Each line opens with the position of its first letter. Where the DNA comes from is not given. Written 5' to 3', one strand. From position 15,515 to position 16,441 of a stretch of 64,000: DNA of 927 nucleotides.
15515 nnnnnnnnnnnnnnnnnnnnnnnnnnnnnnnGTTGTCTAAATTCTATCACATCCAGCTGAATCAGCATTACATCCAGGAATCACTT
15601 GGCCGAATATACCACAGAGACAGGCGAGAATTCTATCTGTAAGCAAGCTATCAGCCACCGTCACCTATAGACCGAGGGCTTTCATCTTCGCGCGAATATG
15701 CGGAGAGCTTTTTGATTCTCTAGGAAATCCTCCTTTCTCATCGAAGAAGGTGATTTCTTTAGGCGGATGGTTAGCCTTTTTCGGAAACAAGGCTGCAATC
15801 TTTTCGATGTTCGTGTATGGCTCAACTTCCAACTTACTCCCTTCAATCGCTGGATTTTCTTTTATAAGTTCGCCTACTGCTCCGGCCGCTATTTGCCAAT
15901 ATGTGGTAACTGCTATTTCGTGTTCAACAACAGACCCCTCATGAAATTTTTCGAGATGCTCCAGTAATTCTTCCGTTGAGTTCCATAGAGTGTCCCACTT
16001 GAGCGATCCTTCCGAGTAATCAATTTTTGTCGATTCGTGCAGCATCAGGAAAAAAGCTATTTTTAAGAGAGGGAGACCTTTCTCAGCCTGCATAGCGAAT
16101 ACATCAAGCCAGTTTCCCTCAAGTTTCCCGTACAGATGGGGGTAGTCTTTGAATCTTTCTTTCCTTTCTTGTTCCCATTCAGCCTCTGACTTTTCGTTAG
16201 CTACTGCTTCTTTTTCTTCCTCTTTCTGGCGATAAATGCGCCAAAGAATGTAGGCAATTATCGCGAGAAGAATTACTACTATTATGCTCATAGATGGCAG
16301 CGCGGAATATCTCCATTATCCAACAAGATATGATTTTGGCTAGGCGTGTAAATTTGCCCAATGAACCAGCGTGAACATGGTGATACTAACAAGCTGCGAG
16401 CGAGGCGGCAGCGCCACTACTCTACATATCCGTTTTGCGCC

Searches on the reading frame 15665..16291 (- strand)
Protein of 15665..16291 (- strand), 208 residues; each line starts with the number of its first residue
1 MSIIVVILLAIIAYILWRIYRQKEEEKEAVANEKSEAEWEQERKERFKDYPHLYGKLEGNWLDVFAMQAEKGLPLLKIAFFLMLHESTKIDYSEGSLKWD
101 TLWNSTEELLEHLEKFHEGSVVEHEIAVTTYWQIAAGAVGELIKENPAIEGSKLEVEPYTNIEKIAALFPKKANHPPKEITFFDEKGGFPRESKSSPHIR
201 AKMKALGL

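Call 5: search_protein_families(library=pfam, proteins=[window:15665-16291:-], max_evalue=0.01)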
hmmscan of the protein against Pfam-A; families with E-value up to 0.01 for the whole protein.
window:15665-16291:- (208 aa): 1 family
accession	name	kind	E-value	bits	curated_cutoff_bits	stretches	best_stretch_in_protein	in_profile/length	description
PF12669.12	FeoB_associated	-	0.00082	20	27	1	3-25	4-26/44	FeoB-associated Cys-rich membrane protein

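Call 6: search_protein_families(library=padloc, proteins=[window:15665-16291:-], max_evalue=0.01)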
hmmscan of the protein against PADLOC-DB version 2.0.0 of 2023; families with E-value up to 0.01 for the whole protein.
window:15665-16291:- (208 aa): 0 families

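Call 7: search_protein_families(library=ncbifam, proteins=[window:15665-16291:-], max_evalue=0.01)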
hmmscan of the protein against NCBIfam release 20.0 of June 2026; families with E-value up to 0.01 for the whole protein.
window:15665-16291:- (208 aa): 3 families
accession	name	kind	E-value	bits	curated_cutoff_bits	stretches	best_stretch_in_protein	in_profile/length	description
NF045844.1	BC85_0335_fam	subfamily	0.00091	18.9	65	1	2-49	7-54/215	BC85_0335 family putative methyltransferase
NF045939.1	MHJ_0274_fam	hypoth_equivalog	0.0067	16.2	80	0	3-48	6-48/165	MHJ_0274 family protein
NF041023.1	PP0621_fam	subfamily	0.0082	16.4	45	0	1-36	1-36/71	PP0621 family protein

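Call 33: search_protein_families(library=phrogs, proteins=[window:15665-16291:-], max_evalue=0.001)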
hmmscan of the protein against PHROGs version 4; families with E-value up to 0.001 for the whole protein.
window:15665-16291:- (208 aa): 0 families
